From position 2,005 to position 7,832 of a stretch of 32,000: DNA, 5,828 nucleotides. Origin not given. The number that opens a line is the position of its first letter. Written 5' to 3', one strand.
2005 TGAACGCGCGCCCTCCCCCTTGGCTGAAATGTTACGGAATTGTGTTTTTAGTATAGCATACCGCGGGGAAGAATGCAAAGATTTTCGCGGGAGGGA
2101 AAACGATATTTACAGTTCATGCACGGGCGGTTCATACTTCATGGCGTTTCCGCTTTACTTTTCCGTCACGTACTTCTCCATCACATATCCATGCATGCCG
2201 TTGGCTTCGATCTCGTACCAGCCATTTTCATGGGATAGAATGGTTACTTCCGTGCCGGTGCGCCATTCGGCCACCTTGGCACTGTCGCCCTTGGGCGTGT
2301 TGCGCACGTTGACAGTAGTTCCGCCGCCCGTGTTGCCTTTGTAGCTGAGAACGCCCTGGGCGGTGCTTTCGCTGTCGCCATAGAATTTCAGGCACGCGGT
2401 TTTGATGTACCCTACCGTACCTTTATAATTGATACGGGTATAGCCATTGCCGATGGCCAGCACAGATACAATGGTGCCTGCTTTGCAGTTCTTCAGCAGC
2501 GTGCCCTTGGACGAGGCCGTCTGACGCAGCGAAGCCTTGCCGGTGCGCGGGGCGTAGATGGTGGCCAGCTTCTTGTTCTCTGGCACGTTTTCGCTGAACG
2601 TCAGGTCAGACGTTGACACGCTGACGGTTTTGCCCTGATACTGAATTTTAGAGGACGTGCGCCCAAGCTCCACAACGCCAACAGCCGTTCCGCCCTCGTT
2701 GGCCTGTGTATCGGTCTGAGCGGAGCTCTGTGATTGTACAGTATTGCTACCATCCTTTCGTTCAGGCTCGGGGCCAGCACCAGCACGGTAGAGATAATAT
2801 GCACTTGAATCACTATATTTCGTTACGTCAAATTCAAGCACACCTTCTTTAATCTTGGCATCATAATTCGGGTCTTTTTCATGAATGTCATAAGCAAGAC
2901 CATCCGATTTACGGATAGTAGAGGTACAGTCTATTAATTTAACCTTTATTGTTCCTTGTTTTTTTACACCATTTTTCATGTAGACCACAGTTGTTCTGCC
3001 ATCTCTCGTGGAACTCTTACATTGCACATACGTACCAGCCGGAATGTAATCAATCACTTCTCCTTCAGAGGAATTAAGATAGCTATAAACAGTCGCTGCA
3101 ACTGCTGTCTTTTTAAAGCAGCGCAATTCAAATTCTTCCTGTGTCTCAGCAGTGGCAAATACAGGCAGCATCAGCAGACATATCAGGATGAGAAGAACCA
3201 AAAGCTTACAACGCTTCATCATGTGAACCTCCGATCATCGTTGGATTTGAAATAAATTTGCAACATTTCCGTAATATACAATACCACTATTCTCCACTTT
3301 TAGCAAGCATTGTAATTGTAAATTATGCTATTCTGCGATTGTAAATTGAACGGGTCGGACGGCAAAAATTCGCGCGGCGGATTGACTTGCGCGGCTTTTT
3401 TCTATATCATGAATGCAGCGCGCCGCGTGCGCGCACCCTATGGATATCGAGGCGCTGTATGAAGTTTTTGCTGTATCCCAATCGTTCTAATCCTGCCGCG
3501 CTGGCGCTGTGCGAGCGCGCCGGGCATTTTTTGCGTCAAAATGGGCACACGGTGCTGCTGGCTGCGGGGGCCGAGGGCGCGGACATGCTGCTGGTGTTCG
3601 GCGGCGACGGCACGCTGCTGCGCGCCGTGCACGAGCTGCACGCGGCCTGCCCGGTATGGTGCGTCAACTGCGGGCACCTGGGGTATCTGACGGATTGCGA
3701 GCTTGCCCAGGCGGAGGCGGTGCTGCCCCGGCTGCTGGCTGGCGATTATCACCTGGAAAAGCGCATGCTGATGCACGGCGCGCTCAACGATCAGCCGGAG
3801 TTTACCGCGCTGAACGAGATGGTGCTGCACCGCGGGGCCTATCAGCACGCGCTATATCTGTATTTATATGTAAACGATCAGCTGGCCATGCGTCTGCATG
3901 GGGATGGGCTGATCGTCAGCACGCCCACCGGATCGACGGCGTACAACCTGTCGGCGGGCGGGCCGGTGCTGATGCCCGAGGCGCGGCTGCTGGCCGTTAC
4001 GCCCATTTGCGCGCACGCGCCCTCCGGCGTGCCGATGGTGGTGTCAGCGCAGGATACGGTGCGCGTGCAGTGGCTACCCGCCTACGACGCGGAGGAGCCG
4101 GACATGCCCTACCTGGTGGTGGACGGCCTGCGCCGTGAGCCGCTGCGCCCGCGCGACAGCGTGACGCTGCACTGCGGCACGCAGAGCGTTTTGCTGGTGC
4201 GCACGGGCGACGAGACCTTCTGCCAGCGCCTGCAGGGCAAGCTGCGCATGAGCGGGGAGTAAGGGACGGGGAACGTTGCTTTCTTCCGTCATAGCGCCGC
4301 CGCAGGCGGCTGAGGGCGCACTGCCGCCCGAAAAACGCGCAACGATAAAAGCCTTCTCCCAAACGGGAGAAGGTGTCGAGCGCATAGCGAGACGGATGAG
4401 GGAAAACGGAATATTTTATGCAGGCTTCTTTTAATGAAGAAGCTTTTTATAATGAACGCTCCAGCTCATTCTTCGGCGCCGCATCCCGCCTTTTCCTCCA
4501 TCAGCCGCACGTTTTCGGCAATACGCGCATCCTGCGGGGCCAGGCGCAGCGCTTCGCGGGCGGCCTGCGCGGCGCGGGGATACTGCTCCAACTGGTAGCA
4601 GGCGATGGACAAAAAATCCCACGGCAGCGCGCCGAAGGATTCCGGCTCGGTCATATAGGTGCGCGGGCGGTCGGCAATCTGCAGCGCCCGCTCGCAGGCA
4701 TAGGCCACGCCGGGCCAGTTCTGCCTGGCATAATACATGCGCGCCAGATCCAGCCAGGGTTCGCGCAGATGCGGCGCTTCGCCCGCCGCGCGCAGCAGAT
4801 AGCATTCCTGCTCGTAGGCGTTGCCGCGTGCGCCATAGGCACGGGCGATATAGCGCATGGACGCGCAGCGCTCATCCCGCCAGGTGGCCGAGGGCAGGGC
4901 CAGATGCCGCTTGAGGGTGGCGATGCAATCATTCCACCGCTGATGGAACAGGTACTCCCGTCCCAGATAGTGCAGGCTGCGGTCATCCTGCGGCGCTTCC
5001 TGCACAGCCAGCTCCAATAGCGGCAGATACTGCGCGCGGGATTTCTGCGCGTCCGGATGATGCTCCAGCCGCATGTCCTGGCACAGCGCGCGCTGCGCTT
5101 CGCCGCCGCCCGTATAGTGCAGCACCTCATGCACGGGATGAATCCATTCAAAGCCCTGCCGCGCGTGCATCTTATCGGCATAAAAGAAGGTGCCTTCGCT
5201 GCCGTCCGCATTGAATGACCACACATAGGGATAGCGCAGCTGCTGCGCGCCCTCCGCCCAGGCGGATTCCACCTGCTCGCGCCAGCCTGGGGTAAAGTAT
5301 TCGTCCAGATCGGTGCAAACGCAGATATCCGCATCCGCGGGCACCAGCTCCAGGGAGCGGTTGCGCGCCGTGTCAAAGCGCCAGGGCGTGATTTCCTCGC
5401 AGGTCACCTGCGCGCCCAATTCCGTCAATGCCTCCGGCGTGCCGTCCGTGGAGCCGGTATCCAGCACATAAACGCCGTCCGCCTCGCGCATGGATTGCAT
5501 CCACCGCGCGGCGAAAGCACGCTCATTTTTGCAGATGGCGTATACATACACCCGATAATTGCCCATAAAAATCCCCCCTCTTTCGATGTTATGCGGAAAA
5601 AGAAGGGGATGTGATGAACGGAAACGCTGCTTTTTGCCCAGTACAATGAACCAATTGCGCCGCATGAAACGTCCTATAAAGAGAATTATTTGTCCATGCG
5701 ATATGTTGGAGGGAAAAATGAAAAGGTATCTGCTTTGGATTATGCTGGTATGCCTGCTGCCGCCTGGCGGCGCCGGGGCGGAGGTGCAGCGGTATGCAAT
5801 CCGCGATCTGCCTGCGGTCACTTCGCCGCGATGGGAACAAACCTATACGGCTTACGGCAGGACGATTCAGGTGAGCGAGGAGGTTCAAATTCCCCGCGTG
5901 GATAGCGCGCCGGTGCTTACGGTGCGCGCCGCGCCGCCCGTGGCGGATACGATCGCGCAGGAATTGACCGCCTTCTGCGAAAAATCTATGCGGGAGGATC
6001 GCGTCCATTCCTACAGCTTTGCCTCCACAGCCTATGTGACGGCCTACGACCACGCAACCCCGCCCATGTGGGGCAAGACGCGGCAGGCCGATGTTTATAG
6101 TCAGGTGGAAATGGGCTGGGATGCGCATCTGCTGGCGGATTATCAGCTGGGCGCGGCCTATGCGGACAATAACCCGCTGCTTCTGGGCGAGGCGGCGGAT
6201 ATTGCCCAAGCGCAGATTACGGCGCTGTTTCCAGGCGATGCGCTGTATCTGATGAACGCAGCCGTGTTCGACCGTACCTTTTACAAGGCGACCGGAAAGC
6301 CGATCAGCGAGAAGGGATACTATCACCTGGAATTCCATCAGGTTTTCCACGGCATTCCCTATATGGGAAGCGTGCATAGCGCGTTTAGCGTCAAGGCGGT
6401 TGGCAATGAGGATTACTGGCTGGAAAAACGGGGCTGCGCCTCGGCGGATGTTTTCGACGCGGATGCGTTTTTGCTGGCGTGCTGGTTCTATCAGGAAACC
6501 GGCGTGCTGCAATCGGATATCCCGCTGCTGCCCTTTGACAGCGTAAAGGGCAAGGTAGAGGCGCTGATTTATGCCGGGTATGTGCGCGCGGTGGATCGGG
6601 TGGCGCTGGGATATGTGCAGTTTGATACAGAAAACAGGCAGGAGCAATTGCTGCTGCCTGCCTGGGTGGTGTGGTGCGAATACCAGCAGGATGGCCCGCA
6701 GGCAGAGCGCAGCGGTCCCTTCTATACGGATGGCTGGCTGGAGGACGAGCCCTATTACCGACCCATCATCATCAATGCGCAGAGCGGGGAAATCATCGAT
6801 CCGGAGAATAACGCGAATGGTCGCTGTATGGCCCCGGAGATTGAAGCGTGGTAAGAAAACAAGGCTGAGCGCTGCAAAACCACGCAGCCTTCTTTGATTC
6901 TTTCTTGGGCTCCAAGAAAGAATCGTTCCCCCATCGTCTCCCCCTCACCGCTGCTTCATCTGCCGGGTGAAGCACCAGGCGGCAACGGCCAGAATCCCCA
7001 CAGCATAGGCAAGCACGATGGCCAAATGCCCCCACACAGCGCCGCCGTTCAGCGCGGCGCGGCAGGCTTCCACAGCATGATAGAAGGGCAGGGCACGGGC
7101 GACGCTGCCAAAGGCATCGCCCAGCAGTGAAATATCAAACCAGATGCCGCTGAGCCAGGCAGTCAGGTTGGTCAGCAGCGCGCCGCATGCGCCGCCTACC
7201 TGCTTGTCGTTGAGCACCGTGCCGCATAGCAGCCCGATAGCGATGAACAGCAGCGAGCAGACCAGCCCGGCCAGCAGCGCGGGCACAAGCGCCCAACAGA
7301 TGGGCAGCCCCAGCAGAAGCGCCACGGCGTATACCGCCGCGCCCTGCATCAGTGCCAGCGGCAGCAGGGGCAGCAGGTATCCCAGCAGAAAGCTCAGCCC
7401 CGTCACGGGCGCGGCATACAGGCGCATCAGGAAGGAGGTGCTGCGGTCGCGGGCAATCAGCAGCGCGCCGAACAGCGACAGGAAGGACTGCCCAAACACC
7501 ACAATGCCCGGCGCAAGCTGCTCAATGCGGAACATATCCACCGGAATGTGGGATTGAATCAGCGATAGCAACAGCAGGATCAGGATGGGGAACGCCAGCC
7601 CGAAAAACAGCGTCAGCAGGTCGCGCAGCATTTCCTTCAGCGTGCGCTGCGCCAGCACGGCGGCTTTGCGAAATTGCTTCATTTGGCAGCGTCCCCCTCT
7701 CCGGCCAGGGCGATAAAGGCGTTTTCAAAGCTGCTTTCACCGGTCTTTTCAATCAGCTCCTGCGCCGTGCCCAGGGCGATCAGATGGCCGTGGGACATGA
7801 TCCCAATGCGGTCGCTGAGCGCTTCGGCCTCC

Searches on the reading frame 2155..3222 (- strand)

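Call 79: search_protein_families(library=pfam, proteins=[window:2155-3222:-], max_evalue=0.00001)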
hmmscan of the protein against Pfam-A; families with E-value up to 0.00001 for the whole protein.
window:2155-3222:- (355 aa): 2 families
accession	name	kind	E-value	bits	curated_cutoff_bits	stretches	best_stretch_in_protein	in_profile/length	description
PF08239.17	SH3_3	-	5.8e-18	65.3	27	1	303-352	2-53/54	Bacterial SH3 domain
PF06347.19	SH3_4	-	1.9e-11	44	24.1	1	302-349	3-51/56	Bacterial SH3 domain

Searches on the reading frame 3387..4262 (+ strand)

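Call 79: search_protein_families(library=pfam, proteins=[window:3387-4262:+], max_evalue=0.00001)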
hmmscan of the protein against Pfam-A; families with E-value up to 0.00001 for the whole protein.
window:3387-4262:+ (291 aa): 2 families
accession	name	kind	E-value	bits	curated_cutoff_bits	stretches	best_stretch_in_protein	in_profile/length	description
PF20143.4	NAD_kinase_C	-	4.3e-28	98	23.7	1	142-272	1-125/126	ATP-NAD kinase C-terminal domain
PF01513.26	NAD_kinase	-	1.3e-13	51.8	25.5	1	56-121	64-130/130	ATP-NAD kinase N-terminal domain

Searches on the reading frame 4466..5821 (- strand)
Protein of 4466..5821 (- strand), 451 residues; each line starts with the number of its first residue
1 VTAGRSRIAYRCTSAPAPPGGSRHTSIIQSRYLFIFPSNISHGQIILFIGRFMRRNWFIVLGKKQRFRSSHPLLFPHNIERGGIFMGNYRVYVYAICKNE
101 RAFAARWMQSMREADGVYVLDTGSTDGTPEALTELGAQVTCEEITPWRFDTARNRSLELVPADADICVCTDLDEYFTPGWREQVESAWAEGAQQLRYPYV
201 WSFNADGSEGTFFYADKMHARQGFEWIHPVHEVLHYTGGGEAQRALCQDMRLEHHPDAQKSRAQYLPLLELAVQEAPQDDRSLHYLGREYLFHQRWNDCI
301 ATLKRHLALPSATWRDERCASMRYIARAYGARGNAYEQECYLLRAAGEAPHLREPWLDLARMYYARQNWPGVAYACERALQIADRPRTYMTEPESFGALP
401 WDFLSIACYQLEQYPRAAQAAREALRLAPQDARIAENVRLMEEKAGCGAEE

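Call 79: search_protein_families(library=pfam, proteins=[window:4466-5821:-], max_evalue=0.00001)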
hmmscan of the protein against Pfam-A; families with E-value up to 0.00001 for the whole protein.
window:4466-5821:- (451 aa): 1 family
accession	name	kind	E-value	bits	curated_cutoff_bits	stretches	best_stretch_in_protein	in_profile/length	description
PF00535.33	Glycos_transf_2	-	8.6e-06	26.2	23.3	0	96-189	5-104/168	Glycosyl transferase family 2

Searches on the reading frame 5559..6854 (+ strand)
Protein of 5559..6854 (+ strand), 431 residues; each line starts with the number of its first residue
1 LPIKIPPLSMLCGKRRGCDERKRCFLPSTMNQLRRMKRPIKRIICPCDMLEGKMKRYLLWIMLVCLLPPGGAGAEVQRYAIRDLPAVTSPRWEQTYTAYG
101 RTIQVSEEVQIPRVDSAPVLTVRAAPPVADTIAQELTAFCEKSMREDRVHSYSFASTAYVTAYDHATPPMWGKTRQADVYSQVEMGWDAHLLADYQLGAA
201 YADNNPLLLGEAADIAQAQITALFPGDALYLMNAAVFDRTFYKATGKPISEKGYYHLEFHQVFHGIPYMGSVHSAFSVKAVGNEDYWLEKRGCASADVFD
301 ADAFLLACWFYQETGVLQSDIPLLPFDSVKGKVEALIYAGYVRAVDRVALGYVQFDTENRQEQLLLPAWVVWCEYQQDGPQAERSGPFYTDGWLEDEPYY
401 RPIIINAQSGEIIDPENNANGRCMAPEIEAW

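Call 79: search_protein_families(library=pfam, proteins=[window:5559-6854:+], max_evalue=0.00001)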
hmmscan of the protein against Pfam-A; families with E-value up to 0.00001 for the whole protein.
window:5559-6854:+ (431 aa): 1 family
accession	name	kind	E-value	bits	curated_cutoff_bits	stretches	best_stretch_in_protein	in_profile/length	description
PF19499.4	DUF6034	-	4.1e-07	29.7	27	1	211-416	262-478/481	Family of unknown function (DUF6034)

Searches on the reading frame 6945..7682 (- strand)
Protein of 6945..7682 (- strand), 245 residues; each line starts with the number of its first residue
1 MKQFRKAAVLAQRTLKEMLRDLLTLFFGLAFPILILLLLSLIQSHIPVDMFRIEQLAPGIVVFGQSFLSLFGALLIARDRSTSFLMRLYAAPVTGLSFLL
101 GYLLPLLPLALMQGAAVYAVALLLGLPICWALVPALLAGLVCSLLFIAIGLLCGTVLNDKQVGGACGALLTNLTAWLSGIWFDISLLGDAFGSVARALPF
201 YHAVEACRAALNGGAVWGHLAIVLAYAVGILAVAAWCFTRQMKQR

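Call 79: search_protein_families(library=pfam, proteins=[window:6945-7682:-], max_evalue=0.00001)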
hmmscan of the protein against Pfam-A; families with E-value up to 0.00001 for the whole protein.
window:6945-7682:- (245 aa): 2 families
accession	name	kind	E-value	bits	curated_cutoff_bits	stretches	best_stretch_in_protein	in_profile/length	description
PF01061.29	ABC2_membrane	-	1.6e-21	77.3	26.9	1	9-210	5-209/211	ABC-2 type transporter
PF12698.13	ABC2_membrane_3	-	5.5e-12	45.9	31.6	1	55-236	163-347/347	ABC-2 family transporter protein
